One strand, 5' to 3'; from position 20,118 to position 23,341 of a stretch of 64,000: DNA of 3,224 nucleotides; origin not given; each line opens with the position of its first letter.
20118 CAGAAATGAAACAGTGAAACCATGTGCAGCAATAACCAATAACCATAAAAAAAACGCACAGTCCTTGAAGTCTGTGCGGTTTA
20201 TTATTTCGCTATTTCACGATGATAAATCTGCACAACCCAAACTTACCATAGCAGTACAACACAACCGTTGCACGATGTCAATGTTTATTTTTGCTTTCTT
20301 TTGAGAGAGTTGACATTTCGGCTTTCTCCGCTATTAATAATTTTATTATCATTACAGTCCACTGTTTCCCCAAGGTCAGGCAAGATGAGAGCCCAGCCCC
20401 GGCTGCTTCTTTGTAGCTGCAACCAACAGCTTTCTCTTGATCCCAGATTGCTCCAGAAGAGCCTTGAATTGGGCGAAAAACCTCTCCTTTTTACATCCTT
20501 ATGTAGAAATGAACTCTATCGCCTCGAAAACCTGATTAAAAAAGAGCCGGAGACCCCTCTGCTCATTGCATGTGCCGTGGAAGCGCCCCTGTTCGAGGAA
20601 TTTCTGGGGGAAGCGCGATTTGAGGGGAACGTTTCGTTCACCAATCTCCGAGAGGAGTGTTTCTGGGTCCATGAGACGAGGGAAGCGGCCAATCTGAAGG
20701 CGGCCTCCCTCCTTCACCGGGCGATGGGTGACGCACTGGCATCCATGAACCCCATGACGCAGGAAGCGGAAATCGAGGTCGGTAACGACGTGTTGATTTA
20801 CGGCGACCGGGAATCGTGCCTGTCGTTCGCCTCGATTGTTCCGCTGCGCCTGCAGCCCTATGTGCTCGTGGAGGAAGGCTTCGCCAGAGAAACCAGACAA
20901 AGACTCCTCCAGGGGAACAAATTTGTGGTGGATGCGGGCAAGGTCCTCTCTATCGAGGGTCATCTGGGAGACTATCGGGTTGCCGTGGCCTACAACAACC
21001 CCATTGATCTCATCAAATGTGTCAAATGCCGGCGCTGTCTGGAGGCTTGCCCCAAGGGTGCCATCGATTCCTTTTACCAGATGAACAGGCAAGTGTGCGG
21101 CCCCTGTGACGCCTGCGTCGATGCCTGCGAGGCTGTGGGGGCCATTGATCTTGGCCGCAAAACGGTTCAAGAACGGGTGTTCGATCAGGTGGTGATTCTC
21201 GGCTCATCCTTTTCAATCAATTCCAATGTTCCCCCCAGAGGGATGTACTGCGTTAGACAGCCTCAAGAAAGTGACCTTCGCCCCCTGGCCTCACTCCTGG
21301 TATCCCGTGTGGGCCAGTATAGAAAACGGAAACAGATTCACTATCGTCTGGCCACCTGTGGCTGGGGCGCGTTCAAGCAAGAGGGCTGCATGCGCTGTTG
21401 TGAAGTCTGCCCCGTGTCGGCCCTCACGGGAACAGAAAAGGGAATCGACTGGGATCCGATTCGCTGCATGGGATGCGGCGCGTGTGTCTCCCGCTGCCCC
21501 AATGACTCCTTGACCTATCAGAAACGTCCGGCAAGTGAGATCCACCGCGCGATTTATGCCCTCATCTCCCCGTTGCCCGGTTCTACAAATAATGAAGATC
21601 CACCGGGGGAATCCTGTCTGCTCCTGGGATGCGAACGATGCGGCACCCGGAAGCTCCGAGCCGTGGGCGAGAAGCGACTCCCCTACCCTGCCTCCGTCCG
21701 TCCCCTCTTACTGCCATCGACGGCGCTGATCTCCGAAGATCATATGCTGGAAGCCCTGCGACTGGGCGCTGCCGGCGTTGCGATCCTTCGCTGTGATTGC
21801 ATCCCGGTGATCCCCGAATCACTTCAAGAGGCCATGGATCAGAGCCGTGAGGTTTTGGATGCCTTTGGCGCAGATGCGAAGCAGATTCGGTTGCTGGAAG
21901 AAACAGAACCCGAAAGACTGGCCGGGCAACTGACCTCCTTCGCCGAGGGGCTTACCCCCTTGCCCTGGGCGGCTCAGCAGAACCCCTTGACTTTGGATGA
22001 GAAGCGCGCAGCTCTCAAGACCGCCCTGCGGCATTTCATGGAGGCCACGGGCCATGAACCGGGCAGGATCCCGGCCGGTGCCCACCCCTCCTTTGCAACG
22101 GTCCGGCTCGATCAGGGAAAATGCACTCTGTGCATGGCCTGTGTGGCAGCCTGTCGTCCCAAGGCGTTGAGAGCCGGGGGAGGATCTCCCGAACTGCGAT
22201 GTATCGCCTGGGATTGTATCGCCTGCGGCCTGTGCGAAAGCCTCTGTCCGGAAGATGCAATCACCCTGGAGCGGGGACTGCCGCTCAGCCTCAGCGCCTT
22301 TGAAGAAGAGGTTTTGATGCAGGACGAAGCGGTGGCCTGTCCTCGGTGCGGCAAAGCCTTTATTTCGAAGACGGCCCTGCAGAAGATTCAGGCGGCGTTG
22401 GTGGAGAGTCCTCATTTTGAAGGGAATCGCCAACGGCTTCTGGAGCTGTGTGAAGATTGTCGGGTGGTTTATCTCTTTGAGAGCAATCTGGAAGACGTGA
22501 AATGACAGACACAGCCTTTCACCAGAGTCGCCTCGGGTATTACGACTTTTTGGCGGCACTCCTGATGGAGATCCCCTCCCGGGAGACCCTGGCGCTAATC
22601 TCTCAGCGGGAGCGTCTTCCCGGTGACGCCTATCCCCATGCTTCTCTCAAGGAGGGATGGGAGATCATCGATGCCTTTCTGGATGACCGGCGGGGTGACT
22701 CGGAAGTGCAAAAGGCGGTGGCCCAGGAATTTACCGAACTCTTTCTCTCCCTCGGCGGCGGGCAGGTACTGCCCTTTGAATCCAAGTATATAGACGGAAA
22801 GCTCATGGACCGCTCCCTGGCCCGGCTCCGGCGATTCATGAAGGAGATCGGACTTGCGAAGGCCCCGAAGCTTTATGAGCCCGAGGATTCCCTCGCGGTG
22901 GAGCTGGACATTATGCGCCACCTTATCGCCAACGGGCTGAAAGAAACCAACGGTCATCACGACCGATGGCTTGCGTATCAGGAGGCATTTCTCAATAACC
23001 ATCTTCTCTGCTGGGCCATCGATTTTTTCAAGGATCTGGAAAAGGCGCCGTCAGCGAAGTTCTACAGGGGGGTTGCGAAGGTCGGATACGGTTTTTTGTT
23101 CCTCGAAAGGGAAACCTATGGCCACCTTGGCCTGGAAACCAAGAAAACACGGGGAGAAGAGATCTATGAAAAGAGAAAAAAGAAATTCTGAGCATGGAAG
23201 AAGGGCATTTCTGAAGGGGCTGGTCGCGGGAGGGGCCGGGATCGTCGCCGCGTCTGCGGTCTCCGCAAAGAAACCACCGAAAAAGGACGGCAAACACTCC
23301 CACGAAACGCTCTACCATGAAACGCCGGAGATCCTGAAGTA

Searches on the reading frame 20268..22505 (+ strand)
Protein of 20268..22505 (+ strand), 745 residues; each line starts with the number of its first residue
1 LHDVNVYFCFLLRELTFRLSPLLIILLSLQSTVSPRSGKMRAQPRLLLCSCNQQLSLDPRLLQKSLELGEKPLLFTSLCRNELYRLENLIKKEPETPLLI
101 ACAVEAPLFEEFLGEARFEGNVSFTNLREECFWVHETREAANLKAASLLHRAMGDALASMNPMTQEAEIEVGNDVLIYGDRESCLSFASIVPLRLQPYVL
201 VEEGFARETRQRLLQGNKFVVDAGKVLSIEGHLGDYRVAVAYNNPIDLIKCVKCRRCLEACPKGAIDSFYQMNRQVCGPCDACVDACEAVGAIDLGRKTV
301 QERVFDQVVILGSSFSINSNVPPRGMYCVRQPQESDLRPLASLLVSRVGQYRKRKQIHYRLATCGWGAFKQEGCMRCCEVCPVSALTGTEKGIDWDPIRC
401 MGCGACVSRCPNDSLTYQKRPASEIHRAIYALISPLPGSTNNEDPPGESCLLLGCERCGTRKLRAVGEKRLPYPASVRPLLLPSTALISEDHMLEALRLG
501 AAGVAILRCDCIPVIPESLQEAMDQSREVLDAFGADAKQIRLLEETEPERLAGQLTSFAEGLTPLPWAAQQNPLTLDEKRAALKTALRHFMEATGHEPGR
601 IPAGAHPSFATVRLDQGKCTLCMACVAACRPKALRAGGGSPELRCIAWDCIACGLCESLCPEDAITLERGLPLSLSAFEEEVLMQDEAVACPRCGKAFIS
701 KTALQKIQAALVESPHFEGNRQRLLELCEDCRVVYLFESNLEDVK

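Call 32: search_protein_families(library=pfam, proteins=[window:20268-22505:+])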
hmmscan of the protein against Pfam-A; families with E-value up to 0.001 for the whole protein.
window:20268-22505:+ (745 aa): 11 families
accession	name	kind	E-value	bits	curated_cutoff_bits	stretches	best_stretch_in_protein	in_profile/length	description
PF12838.12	Fer4_7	-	1.5e-16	61.1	27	2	618-664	1-52/52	4Fe-4S dicluster domain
PF13484.11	Fer4_16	-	3.6e-14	53.7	30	0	250-276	1-28/66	4Fe-4S double cluster binding domain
PF00037.32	Fer4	-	4e-14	52.2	21.1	3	394-415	2-23/24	4Fe-4S binding domain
PF13187.11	Fer4_9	-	8.4e-13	48.6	27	2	373-413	4-50/52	4Fe-4S dicluster domain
PF02662.21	FlpD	-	2.4e-11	44.1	22.3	1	452-563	3-120/123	Methyl-viologen-reducing hydrogenase, delta subunit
PF13237.11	Fer4_10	-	3.4e-09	36.9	25.5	2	612-661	2-53/53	4Fe-4S dicluster domain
PF14697.11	Fer4_21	-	1.7e-07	31.7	35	1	614-667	3-59/59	4Fe-4S dicluster domain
PF12837.12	Fer4_6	-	9.5e-07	28.9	25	0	250-266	8-24/24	4Fe-4S binding domain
PF12797.12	Fer4_2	-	1.6e-05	25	24.5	0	395-411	5-21/22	4Fe-4S binding domain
PF25160.1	LdpA_Fe-S-bd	-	0.00014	22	27.6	1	374-417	5-45/49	LdpA Fe-S cluster-binding domain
PF13534.11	Fer4_17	-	0.00063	20.7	22.2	0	399-459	1-50/61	4Fe-4S dicluster domain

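Call 74: search_protein_families(library=ncbifam, proteins=[window:20268-22505:+], max_evalue=0.00001)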
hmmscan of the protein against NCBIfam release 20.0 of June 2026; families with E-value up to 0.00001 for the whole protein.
window:20268-22505:+ (745 aa): 39 families (the best 25 are shown)
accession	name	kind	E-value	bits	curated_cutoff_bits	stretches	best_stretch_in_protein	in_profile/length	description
NF040770.1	hetero_SS_HdrA2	exception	2.7e-30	105.1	1100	1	371-563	579-769/777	CoB-CoM heterodisulfide reductase HdrA2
NF041891.1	hdrA_Methbact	equivalog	5e-30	104.4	1300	1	372-560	575-756/762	ferredoxin:CoB-CoM heterodisulfide reductase subunit HdrA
NF041778.1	hetero_SS_HdrA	equivalog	3.1e-17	61.7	1400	1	372-507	587-713/771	ferredoxin:CoB-CoM heterodisulfide reductase subunit HdrA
NF038196.1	ferrodoxin_EFR1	subfamily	7e-16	59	75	1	373-420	188-234/242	EFR1 family ferrodoxin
TIGR01944.1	rnfB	subfamily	3.1e-15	56.2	68.7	1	373-422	117-167/190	RnfABCDGE type electron transport complex subunit B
TIGR04041.1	activase_YjjW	hypoth_equivalog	5.5e-15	55.5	250.2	2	372-416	44-88/276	YjjW family glycine radical enzyme activase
NF040864.1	HgcB_ferredoxin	equivalog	6e-15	54.9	99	1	372-418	17-64/93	mercury methylation ferredoxin HgcB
TIGR02179.1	PorD_KorD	subfamily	2.1e-13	50.2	60.05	0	246-295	22-74/78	2-oxoacid:acceptor oxidoreductase, delta subunit, pyruvate/2-ketoisovalerate family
TIGR02700.1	flavo_MJ0208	hypoth_equivalog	2.1e-13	50.1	251.35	0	371-416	150-195/234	dihydromethanopterin reductase (acceptor)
NF045874.1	Vhu_polyferre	exception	2.7e-13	49.4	600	1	599-696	178-275/381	F420-non-reducing hydrogenase associated-polyferredoxin VhuB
NF040684.1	PorD_Arch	equivalog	5e-13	48.9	120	0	614-669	29-83/85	pyruvate synthase subunit PorD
TIGR00402.1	napF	equivalog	7.2e-13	48.7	102.2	0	617-702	35-121/149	ferredoxin-type protein NapF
NF043039.1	HgcAB_like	equivalog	4e-12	46.4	285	1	371-415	302-349/350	HgcAB-like fusion protein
NF003475.0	PRK05113.1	equivalog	6.7e-12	45.6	203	0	373-418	117-163/190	electron transport complex subunit RsxB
NF009053.0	PRK12387.1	subfamily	1.9e-11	44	204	1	616-733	37-160/180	formate hydrogenlyase complex iron-sulfur subunit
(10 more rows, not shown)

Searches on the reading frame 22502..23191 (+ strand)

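Call 33: search_protein_families(library=pfam, proteins=[window:22502-23191:+])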
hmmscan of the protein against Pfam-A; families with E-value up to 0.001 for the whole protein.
window:22502-23191:+ (229 aa): 1 family
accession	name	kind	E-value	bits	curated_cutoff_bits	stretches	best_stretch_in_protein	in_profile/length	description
PF02613.20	Nitrate_red_del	-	6.9e-30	104.3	22.2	1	49-176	8-135/136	Nitrate reductase delta subunit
